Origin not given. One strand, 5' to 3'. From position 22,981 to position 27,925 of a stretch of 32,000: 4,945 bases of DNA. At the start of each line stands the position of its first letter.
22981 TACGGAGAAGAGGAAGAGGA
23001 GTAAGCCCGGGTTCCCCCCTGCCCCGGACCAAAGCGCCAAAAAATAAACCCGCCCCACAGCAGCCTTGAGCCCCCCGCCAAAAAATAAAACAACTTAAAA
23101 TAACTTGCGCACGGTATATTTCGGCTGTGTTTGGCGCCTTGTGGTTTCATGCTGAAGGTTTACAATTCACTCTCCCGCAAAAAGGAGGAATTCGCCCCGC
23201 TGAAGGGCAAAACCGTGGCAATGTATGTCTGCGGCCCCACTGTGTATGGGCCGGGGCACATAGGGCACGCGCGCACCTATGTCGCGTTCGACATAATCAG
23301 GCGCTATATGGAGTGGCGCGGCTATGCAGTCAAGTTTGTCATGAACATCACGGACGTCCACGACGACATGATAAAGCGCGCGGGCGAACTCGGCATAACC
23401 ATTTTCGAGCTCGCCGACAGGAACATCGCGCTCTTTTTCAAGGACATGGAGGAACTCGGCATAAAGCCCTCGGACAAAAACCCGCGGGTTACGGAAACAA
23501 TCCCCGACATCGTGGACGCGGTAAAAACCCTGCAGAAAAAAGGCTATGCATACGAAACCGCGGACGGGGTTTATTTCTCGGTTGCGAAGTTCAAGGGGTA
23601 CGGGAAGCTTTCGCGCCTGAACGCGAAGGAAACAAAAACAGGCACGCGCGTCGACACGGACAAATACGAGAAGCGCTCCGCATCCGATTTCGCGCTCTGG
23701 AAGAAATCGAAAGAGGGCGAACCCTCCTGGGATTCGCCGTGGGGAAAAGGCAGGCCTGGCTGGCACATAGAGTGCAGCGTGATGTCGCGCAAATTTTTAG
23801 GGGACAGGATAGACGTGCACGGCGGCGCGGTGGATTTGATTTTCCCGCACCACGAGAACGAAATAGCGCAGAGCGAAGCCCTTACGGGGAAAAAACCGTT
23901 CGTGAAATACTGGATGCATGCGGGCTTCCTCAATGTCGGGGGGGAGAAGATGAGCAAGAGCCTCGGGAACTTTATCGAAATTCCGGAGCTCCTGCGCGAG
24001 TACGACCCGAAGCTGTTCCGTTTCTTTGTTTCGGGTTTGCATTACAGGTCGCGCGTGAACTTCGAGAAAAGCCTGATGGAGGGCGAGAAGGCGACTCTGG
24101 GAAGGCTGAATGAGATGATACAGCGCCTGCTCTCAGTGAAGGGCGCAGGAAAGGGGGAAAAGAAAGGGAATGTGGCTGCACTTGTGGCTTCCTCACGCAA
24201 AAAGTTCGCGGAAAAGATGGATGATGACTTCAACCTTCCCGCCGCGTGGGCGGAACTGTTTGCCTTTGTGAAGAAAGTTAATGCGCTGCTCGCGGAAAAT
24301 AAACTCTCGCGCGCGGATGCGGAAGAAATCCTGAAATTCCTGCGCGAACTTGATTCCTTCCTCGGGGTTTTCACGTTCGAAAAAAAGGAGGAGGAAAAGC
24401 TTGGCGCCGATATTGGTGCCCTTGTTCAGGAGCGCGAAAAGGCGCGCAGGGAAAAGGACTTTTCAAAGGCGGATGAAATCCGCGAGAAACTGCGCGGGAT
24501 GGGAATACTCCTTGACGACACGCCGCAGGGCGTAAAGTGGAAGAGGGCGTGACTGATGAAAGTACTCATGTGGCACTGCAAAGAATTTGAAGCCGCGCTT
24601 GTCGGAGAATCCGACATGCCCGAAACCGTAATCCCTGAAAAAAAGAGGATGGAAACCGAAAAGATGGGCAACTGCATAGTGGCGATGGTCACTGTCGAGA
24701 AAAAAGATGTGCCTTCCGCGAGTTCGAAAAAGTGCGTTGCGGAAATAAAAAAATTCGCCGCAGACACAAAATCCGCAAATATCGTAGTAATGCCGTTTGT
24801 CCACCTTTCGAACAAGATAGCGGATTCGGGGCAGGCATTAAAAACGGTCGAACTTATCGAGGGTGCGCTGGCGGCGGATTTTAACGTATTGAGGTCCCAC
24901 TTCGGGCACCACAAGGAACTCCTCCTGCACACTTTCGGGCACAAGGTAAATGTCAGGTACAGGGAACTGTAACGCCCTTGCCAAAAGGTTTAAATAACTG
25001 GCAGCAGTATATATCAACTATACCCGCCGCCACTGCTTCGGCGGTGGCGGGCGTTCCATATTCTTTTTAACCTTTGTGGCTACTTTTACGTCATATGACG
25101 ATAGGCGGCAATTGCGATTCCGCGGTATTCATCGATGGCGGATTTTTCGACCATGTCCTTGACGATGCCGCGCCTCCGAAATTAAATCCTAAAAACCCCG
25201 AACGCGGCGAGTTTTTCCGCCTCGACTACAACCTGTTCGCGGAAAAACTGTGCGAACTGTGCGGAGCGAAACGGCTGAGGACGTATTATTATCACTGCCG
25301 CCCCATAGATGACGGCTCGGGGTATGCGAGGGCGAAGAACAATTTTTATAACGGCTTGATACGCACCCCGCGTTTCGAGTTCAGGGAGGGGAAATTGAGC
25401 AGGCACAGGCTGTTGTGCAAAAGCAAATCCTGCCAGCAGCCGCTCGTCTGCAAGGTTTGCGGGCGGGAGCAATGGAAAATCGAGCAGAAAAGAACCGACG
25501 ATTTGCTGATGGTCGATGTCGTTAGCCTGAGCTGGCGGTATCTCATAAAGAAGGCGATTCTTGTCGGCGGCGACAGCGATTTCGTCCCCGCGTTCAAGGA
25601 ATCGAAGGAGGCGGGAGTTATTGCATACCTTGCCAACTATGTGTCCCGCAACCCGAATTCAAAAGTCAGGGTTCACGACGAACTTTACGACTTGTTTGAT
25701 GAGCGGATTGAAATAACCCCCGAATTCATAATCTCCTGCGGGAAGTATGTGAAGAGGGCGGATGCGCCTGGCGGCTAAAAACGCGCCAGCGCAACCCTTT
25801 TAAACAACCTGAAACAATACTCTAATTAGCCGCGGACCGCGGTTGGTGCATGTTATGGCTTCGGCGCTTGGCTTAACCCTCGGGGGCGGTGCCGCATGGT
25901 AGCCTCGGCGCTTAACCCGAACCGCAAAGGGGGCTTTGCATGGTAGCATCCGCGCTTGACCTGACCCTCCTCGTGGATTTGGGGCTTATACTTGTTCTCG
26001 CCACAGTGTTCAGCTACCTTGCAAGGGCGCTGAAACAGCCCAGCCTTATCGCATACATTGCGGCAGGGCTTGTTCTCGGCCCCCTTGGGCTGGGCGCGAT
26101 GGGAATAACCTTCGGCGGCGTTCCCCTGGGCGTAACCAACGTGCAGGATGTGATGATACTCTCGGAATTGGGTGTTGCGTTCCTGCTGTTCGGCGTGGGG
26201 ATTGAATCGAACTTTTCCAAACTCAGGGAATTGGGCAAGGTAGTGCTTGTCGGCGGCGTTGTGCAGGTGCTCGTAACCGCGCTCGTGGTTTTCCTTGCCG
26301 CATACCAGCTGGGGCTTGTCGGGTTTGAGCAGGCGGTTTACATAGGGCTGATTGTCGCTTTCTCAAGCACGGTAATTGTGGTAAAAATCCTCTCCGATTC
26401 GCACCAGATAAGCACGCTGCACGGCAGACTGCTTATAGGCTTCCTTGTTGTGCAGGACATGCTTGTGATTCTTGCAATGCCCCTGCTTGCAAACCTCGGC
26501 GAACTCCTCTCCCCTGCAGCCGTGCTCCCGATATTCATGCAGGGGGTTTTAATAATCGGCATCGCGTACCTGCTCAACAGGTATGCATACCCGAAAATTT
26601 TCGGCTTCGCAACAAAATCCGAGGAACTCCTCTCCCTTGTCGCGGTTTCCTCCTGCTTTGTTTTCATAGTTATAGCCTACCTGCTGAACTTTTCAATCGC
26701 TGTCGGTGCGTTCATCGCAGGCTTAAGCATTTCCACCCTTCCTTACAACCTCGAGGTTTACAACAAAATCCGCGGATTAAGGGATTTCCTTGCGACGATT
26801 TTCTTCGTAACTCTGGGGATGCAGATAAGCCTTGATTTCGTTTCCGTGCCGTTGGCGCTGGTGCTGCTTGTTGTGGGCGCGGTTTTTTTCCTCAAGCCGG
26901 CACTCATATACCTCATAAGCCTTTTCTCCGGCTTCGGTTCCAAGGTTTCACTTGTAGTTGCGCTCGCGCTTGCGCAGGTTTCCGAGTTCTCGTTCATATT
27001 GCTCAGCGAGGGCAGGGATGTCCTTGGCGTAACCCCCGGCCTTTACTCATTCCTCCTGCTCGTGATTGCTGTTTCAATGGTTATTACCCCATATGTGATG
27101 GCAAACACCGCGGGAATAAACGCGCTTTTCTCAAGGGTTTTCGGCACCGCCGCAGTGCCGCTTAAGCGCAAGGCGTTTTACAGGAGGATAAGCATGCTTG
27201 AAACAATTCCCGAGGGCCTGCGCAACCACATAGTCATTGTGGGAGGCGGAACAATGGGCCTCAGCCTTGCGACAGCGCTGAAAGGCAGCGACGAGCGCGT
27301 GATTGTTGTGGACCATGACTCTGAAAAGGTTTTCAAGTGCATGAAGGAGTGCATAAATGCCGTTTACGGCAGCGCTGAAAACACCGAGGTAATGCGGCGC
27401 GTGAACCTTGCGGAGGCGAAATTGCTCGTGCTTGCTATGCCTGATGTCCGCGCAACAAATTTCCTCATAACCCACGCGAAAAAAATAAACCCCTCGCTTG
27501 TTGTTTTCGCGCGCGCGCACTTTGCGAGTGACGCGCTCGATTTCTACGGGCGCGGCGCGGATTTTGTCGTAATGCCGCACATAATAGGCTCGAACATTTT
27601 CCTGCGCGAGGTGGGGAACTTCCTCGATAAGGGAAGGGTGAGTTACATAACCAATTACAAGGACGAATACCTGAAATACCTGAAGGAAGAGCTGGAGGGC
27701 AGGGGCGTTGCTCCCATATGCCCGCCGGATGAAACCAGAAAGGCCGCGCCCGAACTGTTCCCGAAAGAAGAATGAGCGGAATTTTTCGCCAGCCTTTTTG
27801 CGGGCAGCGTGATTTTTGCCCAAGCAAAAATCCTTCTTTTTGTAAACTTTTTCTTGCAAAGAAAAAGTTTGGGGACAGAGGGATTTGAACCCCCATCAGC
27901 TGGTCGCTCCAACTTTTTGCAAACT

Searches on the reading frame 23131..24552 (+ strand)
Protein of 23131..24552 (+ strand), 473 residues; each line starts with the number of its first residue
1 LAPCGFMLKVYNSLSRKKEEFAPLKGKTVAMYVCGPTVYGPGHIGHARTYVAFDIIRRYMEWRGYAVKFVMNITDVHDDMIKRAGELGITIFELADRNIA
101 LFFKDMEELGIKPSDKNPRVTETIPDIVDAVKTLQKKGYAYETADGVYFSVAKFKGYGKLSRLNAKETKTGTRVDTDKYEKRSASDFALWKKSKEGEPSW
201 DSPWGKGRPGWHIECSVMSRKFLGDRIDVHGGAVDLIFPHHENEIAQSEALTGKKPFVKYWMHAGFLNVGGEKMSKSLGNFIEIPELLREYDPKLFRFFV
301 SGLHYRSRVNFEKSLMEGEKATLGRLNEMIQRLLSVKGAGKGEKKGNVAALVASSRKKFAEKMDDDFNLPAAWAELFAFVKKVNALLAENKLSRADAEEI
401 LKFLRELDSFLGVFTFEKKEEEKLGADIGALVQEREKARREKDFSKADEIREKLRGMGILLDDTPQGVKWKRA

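Call 11: search_protein_families(library=pfam, proteins=[window:23131-24552:+])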
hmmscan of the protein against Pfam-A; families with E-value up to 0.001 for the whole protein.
window:23131-24552:+ (473 aa): 6 families
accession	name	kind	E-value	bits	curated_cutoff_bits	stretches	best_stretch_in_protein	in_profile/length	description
PF01406.26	tRNA-synt_1e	-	1.1e-124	416.1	27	1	21-317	2-297/301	tRNA synthetases class I (C) catalytic domain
PF09334.17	tRNA-synt_1g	-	1e-15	57.9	20.1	2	39-152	11-125/391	tRNA synthetases class I (M)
PF09190.17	DALR_2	-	7.7e-13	49.2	22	1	358-414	1-56/57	DALR domain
PF00133.28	tRNA-synt_1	-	6.1e-11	42.2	22.7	1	233-310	335-412/414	tRNA synthetases class I (I, L, M and V)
PF23493.1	CysS_C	-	2.8e-07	31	23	1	423-470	3-50/51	Cysteinyl-tRNA ligase anticodon binding domain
PF01921.24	tRNA-synt_1f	-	1.2e-06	28.1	27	0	262-304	271-313/360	tRNA synthetases class I (K)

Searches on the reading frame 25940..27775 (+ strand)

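Call 11: search_protein_families(library=pfam, proteins=[window:25940-27775:+])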
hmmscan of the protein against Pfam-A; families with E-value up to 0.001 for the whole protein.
window:25940-27775:+ (611 aa): 5 families
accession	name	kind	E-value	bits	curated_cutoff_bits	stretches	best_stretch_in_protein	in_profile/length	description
PF00999.27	Na_H_Exchanger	-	9e-50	170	26.2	1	19-387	2-374/375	Sodium/hydrogen exchanger, transmembrane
PF02254.24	TrkA_N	-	1.7e-21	77.1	23.8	1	431-546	1-116/116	TrkA-N domain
PF07992.20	Pyr_redox_2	-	0.00046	20.1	26.1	1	427-473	141-186/291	Pyridine nucleotide-disulphide oxidoreductase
PF00070.33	Pyr_redox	-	0.00062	20.7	22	0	430-462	1-33/82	Pyridine nucleotide-disulphide oxidoreductase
PF13241.12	NAD_binding_7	-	0.00094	20.2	22.1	0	429-514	8-83/104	Putative NAD(P)-binding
